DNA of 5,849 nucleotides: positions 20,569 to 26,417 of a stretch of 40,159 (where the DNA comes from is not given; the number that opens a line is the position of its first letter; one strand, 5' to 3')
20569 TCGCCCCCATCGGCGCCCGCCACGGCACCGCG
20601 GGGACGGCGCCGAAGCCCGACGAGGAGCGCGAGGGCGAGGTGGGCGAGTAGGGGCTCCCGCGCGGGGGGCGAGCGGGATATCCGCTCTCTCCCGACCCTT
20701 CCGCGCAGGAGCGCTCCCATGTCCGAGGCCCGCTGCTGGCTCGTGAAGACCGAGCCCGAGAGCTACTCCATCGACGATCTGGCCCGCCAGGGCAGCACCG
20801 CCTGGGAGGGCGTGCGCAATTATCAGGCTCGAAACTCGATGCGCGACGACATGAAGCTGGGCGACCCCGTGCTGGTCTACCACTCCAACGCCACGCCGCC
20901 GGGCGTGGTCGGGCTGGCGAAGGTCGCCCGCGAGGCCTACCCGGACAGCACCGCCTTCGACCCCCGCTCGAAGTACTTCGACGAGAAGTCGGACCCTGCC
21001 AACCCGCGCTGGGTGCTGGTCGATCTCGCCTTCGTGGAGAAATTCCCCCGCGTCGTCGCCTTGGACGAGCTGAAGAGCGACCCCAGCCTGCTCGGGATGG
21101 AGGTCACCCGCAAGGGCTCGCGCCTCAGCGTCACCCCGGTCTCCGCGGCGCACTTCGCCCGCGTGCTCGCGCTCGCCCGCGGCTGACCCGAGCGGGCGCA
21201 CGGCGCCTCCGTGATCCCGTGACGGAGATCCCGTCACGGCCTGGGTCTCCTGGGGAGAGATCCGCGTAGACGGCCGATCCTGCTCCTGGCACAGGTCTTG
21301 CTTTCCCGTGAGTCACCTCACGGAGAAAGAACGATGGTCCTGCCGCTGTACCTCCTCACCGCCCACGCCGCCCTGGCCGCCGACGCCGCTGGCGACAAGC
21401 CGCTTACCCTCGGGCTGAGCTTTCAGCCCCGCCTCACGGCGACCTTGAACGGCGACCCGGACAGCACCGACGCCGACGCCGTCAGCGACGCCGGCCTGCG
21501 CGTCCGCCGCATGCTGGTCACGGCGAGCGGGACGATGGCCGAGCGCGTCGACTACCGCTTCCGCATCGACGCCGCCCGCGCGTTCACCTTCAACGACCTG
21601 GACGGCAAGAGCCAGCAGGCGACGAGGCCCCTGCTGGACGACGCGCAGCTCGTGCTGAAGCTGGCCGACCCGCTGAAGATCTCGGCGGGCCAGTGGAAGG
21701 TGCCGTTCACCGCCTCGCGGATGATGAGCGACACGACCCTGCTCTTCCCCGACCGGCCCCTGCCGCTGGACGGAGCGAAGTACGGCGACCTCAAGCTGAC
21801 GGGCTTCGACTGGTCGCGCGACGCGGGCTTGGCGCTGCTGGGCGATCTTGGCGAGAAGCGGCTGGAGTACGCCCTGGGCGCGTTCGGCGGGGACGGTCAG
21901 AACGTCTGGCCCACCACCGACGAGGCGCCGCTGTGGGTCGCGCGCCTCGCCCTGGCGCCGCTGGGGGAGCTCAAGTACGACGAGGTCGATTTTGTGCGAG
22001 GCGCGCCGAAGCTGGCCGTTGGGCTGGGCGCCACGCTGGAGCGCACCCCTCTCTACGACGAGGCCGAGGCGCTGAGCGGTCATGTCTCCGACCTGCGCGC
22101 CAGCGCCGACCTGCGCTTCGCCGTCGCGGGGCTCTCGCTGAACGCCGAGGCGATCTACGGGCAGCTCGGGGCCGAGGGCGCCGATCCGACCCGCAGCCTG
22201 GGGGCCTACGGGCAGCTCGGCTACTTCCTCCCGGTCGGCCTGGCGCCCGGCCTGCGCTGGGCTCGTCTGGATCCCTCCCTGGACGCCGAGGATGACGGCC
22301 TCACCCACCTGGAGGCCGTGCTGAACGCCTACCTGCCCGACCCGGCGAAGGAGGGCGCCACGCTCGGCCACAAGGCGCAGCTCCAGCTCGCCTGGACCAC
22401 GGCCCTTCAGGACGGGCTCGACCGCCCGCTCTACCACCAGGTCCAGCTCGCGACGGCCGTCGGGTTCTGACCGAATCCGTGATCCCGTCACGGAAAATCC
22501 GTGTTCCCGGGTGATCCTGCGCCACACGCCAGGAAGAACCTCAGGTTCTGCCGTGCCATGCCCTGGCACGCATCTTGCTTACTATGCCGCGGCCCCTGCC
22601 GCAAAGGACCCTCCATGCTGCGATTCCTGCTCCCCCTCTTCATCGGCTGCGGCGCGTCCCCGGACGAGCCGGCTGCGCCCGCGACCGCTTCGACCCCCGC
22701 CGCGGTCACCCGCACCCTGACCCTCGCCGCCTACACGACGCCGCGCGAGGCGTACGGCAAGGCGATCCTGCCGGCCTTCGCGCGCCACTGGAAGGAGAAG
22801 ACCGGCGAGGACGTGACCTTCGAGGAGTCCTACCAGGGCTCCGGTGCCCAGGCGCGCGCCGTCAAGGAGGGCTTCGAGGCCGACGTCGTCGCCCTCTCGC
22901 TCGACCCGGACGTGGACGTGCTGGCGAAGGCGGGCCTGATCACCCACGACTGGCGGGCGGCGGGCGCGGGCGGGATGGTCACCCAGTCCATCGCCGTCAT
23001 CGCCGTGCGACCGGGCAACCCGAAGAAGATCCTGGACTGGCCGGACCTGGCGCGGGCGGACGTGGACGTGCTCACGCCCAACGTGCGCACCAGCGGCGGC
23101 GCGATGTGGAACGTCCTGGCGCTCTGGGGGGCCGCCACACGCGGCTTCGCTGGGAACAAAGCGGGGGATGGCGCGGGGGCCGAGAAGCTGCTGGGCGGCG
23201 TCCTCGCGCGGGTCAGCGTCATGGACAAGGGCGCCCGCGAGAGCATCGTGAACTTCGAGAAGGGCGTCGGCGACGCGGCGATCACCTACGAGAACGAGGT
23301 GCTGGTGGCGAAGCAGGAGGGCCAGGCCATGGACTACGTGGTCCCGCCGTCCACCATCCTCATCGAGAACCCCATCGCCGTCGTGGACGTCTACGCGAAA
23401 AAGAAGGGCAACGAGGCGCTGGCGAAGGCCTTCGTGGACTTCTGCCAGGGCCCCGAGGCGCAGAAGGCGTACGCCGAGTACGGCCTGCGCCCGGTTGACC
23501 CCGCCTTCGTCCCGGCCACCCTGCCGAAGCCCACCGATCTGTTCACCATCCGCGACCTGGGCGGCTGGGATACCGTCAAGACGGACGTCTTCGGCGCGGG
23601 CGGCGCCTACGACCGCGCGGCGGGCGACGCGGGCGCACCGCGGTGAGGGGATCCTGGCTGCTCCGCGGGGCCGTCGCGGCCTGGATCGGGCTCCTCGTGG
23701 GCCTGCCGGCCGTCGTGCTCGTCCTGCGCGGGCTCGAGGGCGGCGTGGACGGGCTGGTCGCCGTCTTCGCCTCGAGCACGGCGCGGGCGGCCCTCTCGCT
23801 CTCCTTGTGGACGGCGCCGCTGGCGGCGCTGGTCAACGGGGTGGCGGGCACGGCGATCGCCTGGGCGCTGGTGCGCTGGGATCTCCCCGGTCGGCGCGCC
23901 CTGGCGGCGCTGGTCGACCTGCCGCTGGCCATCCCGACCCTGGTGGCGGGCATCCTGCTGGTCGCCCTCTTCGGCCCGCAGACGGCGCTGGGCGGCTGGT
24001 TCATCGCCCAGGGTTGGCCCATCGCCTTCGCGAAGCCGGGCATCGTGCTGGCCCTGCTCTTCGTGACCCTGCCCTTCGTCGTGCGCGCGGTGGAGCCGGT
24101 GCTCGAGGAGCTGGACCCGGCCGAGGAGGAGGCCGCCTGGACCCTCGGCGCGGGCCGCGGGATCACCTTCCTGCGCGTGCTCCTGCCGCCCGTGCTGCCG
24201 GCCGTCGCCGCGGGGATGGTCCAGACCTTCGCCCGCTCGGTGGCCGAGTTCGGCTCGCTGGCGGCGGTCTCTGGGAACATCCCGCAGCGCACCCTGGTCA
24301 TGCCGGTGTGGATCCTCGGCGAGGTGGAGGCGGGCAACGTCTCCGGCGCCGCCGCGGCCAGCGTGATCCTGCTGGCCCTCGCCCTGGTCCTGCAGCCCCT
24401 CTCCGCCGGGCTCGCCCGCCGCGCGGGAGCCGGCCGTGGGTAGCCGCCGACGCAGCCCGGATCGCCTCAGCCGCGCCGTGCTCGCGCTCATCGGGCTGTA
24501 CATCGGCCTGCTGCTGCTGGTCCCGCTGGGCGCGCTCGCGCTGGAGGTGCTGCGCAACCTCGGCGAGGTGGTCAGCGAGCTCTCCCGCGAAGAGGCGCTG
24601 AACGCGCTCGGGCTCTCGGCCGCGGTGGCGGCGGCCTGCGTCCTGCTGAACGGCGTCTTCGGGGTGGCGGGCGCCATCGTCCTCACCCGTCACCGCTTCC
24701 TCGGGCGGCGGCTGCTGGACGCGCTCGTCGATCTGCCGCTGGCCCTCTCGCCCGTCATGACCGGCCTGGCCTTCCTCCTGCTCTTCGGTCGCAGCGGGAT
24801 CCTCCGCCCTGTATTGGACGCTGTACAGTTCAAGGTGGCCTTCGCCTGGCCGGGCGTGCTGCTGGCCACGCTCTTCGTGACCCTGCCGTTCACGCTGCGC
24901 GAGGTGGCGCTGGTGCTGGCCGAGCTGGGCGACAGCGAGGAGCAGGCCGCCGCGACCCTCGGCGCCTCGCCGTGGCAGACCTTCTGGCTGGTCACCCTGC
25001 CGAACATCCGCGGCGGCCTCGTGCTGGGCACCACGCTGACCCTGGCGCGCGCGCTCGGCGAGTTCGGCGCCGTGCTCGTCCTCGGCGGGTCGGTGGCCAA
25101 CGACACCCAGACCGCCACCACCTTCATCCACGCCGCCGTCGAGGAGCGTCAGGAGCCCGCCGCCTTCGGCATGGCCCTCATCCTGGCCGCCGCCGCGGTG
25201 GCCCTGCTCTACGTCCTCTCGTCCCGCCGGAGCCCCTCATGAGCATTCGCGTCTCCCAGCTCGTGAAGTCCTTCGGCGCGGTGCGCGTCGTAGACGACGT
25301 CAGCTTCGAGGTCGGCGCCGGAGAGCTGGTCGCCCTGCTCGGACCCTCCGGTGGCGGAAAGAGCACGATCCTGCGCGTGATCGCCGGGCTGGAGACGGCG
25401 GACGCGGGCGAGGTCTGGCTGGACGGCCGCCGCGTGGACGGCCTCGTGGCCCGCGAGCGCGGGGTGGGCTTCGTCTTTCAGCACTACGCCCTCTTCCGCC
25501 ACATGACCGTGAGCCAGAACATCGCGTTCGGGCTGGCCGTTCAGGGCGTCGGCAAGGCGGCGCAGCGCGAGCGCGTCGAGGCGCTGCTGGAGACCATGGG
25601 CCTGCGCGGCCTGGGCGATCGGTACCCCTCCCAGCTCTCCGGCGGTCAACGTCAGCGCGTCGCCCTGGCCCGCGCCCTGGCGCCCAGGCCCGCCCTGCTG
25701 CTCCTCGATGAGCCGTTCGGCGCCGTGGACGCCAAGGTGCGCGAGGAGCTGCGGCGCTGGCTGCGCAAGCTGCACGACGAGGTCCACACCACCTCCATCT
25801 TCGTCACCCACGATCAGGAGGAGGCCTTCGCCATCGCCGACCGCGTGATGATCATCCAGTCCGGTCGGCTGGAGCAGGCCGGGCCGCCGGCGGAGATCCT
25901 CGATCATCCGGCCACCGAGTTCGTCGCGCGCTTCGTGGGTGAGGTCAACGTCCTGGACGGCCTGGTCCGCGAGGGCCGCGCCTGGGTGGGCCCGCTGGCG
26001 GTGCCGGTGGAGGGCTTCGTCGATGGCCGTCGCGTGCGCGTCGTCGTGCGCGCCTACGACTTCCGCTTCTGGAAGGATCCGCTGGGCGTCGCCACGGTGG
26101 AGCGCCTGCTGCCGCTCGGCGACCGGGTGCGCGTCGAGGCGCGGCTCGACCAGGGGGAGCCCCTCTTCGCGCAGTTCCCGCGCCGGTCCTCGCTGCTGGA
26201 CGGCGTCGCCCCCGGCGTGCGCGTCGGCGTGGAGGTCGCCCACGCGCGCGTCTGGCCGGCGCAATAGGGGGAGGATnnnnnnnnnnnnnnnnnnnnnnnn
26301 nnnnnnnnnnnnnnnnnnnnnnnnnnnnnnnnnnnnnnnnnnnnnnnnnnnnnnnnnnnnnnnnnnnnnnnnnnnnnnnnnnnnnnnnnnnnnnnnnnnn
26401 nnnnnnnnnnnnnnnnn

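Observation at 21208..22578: Two perfect sigma-54 promoters with a shared 19-nt upstream element drive the porin gene and the sulfate ABC operon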

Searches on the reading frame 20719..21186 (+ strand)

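Call 5: search_protein_families(library=pfam, proteins=[window:20719-21186:+])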
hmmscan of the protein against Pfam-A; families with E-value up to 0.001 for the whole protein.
window:20719-21186:+ (155 aa): 1 family
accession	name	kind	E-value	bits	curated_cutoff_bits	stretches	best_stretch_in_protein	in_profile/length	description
PF01878.24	EVE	-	1e-53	181.7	23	1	6-151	2-144/145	EVE domain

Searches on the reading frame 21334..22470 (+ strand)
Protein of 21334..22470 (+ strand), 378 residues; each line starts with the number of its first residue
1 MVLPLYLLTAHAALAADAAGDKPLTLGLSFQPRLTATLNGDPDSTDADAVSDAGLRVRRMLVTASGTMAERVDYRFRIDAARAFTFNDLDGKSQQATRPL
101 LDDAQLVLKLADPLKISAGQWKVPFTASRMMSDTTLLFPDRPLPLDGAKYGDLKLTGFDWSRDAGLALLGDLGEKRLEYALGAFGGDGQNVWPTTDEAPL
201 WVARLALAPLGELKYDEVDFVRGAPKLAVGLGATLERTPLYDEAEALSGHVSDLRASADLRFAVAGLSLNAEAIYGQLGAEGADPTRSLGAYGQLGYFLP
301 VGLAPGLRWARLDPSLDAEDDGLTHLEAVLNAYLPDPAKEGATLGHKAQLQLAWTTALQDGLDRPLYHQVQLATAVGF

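Call 5: search_protein_families(library=pfam, proteins=[window:21334-22470:+])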
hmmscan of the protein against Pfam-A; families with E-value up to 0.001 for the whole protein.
window:21334-22470:+ (378 aa): 1 family
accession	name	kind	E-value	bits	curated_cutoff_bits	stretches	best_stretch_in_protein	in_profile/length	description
PF07396.17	Porin_O_P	-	1e-11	45.2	20.9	1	43-164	15-134/370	Phosphate-selective porin O and P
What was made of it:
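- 21334..22470 (+): Porin gene of the phosphate/anion-selective OprO/OprP family, with a signal peptide (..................). PF07396, 45 bits (call 5).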

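Call 7: search_protein_families(library=ncbifam, proteins=[window:21334-22470:+])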
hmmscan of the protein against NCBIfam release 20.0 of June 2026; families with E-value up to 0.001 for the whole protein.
window:21334-22470:+ (378 aa): 1 family
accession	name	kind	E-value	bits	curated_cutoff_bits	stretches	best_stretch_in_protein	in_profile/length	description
NF040900.1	porin_ExtI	equivalog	0.00014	20.8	150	1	25-190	39-196/403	selenite/tellurite reduction operon porin ExtI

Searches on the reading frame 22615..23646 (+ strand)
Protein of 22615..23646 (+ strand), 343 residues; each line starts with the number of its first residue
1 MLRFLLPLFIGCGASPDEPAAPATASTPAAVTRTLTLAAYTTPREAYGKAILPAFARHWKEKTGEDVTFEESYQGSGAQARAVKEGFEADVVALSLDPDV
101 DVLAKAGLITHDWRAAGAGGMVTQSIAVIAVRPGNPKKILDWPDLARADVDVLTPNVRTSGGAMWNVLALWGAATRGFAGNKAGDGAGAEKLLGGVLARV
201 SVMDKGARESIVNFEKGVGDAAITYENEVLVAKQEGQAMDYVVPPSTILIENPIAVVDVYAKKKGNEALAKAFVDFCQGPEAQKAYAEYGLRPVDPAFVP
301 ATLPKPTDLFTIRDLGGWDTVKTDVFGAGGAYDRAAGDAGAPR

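Call 5: search_protein_families(library=pfam, proteins=[window:22615-23646:+])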
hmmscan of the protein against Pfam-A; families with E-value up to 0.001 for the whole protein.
window:22615-23646:+ (343 aa): 4 families
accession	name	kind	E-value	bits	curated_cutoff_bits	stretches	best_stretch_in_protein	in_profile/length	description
PF13531.11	SBP_bac_11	-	1.2e-36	127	25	1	50-292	11-227/227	Bacterial extracellular solute-binding protein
PF01547.30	SBP_bac_1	-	8e-09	36.4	26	1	49-284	8-307/307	Bacterial extracellular solute-binding protein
PF13416.11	SBP_bac_8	-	1.4e-06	28.8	27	1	138-299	108-266/279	Bacterial extracellular solute-binding protein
PF13343.11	SBP_bac_6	-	2.3e-05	24.4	24.6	1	254-306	179-231/245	Bacterial extracellular solute-binding protein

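Call 7: search_protein_families(library=ncbifam, proteins=[window:22615-23646:+])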
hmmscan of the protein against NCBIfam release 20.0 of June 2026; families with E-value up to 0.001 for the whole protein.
window:22615-23646:+ (343 aa): 5 families
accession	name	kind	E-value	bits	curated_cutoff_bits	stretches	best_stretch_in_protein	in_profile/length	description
TIGR00971.1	3a0106s03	subfamily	9.4e-65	218.9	155.5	1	35-334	13-314/315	sulfate ABC transporter substrate-binding protein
NF008022.0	PRK10752.1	subfamily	9.4e-60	202.7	288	1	38-334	27-325/329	sulfate ABC transporter substrate-binding protein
NF008106.0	PRK10852.1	subfamily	1.8e-50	171.9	308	1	34-334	27-331/338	thiosulfate ABC transporter substrate-binding protein CysP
TIGR01256.1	modA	equivalog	2.2e-07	31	62.5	1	55-290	11-217/217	molybdate ABC transporter substrate-binding protein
NF007958.0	PRK10677.1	equivalog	0.00073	18.6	253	0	215-293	183-255/256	molybdate ABC transporter substrate-binding protein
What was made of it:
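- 22615..23646 (+): Sulfate-binding protein (Sbp/CysP type), probable lipoprotein (LFIGC). TIGR00971, 218.9 bits, above the 155.5 cutoff (call 7).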

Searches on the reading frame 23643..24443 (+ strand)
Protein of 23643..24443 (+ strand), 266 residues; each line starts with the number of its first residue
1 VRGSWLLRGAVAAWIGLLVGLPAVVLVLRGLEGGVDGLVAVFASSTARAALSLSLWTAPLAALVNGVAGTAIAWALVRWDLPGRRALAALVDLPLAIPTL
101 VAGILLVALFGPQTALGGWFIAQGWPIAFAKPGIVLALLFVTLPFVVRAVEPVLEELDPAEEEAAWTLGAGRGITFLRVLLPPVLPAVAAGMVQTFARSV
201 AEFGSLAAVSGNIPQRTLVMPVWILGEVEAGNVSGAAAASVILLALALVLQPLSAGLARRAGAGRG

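Call 5: search_protein_families(library=pfam, proteins=[window:23643-24443:+])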
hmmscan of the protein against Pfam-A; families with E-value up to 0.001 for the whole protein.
window:23643-24443:+ (266 aa): 1 family
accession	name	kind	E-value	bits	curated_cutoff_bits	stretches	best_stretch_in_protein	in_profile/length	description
PF00528.27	BPD_transp_1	-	2.6e-12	47.3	26.4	1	72-260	6-181/184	Binding-protein-dependent transport system inner membrane component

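Call 7: search_protein_families(library=ncbifam, proteins=[window:23643-24443:+])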
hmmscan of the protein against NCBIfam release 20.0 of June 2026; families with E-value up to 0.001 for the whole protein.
window:23643-24443:+ (266 aa): 27 families (the best 25 are shown)
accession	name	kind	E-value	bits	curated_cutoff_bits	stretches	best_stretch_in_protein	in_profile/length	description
TIGR00969.1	3a0106s02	subfamily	1e-68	231.8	240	1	5-251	18-263/272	sulfate ABC transporter permease subunit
TIGR02139.1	permease_CysT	equivalog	1.3e-64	218.3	246.1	1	12-250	13-251/265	sulfate ABC transporter permease subunit CysT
TIGR02140.1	permease_CysW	equivalog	3.9e-53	180.6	329.1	1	5-251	3-249/261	sulfate ABC transporter permease subunit CysW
NF008208.0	PRK10971.1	equivalog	2.7e-45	155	415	1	10-250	19-259/277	sulfate/thiosulfate ABC transporter permease CysT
TIGR01581.1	Mo_ABC_porter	hypoth_equivalog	3e-44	151.2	210.3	1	38-250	10-222/225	ABC transporter permease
TIGR02141.1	modB_ABC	equivalog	1.4e-41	142.4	182.6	1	53-250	2-198/208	molybdate ABC transporter permease subunit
NF008620.0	PRK11602.1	equivalog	1.9e-37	129.1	442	1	5-254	20-269/291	sulfate/thiosulfate ABC transporter permease CysW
NF006939.0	PRK09421.1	equivalog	1.7e-35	122.5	262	1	45-257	6-220/230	molybdate ABC transporter permease subunit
NF040839.1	tungstate_WtpB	equivalog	1.2e-31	110.2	340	1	13-250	11-240/251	tungstate ABC transporter permease WtpB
TIGR03226.1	PhnU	equivalog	3.3e-20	72.8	283.45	1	25-264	66-310/311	2-aminoethylphosphonate ABC transporter permease subunit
NF011624.0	PRK15050.1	equivalog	5.7e-20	71.6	247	1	14-263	34-291/297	2-aminoethylphosphonate ABC transporter permease subunit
TIGR03262.1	PhnU2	equivalog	2.8e-19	69.2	593.25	1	11-255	10-254/546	putative 2-aminoethylphosphonate ABC transporter permease subunit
NF038017.1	ABC_perm1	subfamily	1e-16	61.5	100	1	57-244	4-184/184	ABC transporter permease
NF007047.0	PRK09500.1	equivalog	1.2e-16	61.1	326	1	49-260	58-254/257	spermidine/putrescine ABC transporter permease PotC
NF007889.0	PRK10592.1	equivalog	3.3e-12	46.6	476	1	41-249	55-256/281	putrescine ABC transporter permease PotI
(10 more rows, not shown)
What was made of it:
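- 23643..24443 (+): Sulfate ABC permease, CysT-like. Its start overlaps the sbp stop (GTGA). TIGR00969/TIGR02139 (call 7).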

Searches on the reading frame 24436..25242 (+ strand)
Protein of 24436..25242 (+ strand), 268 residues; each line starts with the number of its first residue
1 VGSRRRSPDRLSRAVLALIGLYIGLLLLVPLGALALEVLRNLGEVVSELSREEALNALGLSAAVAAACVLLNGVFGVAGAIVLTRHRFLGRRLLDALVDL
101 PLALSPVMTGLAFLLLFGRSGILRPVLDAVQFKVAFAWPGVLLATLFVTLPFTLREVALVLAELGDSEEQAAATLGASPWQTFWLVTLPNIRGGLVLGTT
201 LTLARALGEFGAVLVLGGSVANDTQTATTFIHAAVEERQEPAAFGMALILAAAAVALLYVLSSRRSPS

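Call 5: search_protein_families(library=pfam, proteins=[window:24436-25242:+])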
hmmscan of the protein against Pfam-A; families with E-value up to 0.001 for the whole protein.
window:24436-25242:+ (268 aa): 1 family
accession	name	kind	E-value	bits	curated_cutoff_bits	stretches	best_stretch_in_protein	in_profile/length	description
PF00528.27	BPD_transp_1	-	1.9e-15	57.5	26.4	1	78-260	3-170/184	Binding-protein-dependent transport system inner membrane component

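Call 7: search_protein_families(library=ncbifam, proteins=[window:24436-25242:+])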
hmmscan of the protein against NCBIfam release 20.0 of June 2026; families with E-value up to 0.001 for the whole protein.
window:24436-25242:+ (268 aa): 33 families (the best 25 are shown)
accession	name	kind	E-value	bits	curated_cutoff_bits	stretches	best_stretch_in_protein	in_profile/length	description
TIGR00969.1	3a0106s02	subfamily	2.4e-75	253.5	240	1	14-260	18-265/272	sulfate ABC transporter permease subunit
TIGR02140.1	permease_CysW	equivalog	3.6e-69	233.2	329.1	1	17-259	7-250/261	sulfate ABC transporter permease subunit CysW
NF008620.0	PRK11602.1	equivalog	3.9e-54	183.8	442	1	7-262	13-270/291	sulfate/thiosulfate ABC transporter permease CysW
TIGR02139.1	permease_CysT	equivalog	1.5e-51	175.5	246.1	1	18-261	11-255/265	sulfate ABC transporter permease subunit CysT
NF008208.0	PRK10971.1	equivalog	7.4e-49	166.7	415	1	20-262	21-264/277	sulfate/thiosulfate ABC transporter permease CysT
TIGR02141.1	modB_ABC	equivalog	3.7e-47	160.6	182.6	1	60-260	2-202/208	molybdate ABC transporter permease subunit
TIGR01581.1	Mo_ABC_porter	hypoth_equivalog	9.8e-47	159.3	210.3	1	42-258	7-223/225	ABC transporter permease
NF006939.0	PRK09421.1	equivalog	2.9e-43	147.9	262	1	52-263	6-217/230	molybdate ABC transporter permease subunit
NF040839.1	tungstate_WtpB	equivalog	2.1e-34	119.3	340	1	14-259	4-242/251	tungstate ABC transporter permease WtpB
TIGR03262.1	PhnU2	equivalog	4.8e-20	71.7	593.25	1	13-221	4-216/546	putative 2-aminoethylphosphonate ABC transporter permease subunit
NF011624.0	PRK15050.1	equivalog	2.2e-19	69.7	247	1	10-258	21-279/297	2-aminoethylphosphonate ABC transporter permease subunit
NF038017.1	ABC_perm1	subfamily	7.2e-18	65.2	100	1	63-250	3-183/184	ABC transporter permease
TIGR03226.1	PhnU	equivalog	2.2e-17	63.5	283.45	1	9-266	39-307/311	2-aminoethylphosphonate ABC transporter permease subunit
NF006954.0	PRK09433.1-5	equivalog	2.7e-14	52.7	821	1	65-222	55-215/530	thiamine/thiamine pyrophosphate ABC transporter permease ThiP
NF006951.0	PRK09433.1-2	equivalog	7.9e-13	47.8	788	1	68-255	66-255/535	thiamine/thiamine pyrophosphate ABC transporter permease ThiP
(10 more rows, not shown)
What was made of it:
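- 24436..25242 (+): Sulfate ABC permease, CysW-like. TIGR00969, 253.5 bits, above the 240 cutoff (call 7).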

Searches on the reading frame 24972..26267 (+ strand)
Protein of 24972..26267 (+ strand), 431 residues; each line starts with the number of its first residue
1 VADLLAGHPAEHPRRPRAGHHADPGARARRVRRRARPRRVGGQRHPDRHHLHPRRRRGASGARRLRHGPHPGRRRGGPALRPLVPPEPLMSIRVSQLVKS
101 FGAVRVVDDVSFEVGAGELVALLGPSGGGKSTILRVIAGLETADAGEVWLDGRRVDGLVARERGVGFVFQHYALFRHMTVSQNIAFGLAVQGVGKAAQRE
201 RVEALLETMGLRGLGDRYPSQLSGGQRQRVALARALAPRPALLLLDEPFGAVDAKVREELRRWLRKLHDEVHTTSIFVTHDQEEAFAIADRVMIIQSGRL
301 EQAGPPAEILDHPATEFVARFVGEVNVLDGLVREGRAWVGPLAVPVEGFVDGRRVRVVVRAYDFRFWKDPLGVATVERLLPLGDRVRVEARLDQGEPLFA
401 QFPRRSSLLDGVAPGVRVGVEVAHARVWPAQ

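Call 5: search_protein_families(library=pfam, proteins=[window:24972-26267:+])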
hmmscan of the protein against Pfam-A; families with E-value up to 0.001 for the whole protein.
window:24972-26267:+ (431 aa): 5 families
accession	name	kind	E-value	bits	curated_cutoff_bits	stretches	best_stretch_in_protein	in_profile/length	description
PF00005.33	ABC_tran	-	1.2e-36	126.8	25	1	108-249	2-136/137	ABC transporter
PF13304.12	AAA_21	-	3.1e-08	34.5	27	0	208-282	224-300/304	AAA domain, putative AbiEii toxin, Type IV TA system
PF12857.13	TOBE_3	-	2.3e-05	24.6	27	1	373-420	8-56/59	TOBE-like domain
PF08402.16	TOBE_2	-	0.00011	22.7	21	1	373-426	19-72/76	TOBE domain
PF02463.25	SMC_N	-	0.00047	20.1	40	0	194-295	115-211/220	RecF/RecN/SMC N terminal domain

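Call 7: search_protein_families(library=ncbifam, proteins=[window:24972-26267:+])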
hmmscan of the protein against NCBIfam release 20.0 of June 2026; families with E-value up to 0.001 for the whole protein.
window:24972-26267:+ (431 aa): 188 families (the best 25 are shown)
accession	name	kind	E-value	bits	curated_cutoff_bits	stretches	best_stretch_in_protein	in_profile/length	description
TIGR00968.1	3a0106s01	subfamily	1.4e-107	358.6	342.75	1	92-328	1-237/237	sulfate ABC transporter ATP-binding protein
NF008105.0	PRK10851.1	equivalog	5.3e-104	347.8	502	1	90-348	1-263/362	sulfate/thiosulfate ABC transporter ATP-binding protein CysA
TIGR03265.1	PhnT2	equivalog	3.1e-101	339.1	457.7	1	92-418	5-340/353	putative 2-aminoethylphosphonate ABC transporter ATP-binding protein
NF006987.0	PRK09452.1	equivalog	2.9e-86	289.5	482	1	92-335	18-261/378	spermidine/putrescine ABC transporter ATP-binding protein PotA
NF008653.0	PRK11650.1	subfamily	7.3e-86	288.4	432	1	91-392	3-314/357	sn-glycerol-3-phosphate ABC transporter ATP-binding protein UgpC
TIGR01187.1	potA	subfamily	3.5e-84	282.7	355.6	1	122-334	1-213/325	polyamine ABC transporter ATP-binding protein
NF040933.2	ABC_arch_GlcV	equivalog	2.3e-80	270.1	450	1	91-370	2-292/357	glucose ABC transporter ATP-binding protein GlcV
NF043075.1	MMSYN1_0197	equivalog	2.7e-79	266.6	550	1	92-370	3-284/341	spermidine/putrescine ABC transporter ATP-binding protein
NF008513.0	PRK11432.1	equivalog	2e-77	260.5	496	1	94-337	9-252/351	ferric ABC transporter ATP-binding protein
NF008621.0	PRK11607.1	equivalog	1.6e-76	257.6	613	1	88-336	18-264/377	putrescine ABC transporter ATP-binding subunit PotG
TIGR03258.1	PhnT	equivalog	6.3e-74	249.2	499.15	1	91-332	8-250/359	2-aminoethylphosphonate ABC transport system ATP-binding subunit PhnT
NF040840.2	tungstate_WtpC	equivalog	2.4e-73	247.4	440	1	92-335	2-244/347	tungstate ABC transporter ATP-binding protein WtpC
NF008233.0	PRK11000.1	equivalog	2e-71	240.8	568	1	91-324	3-236/369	maltose/maltodextrin ABC transporter ATP-binding protein MalK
TIGR01186.1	proV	subfamily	7.7e-68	229.2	326.6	1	101-328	3-236/363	betaine/proline/choline family ABC transporter ATP-binding protein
TIGR03415.1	ABC_choXWV_ATP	equivalog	1.8e-58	198.4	483.75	1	96-331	29-274/382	choline ABC transporter ATP-binding protein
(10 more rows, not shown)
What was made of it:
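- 25239..26267 (+): Sulfate ABC ATPase CysA. Its ATG overlaps the cysW stop (ATGA). TIGR00968, 358.6 bits, above the 342.75 cutoff (call 7).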
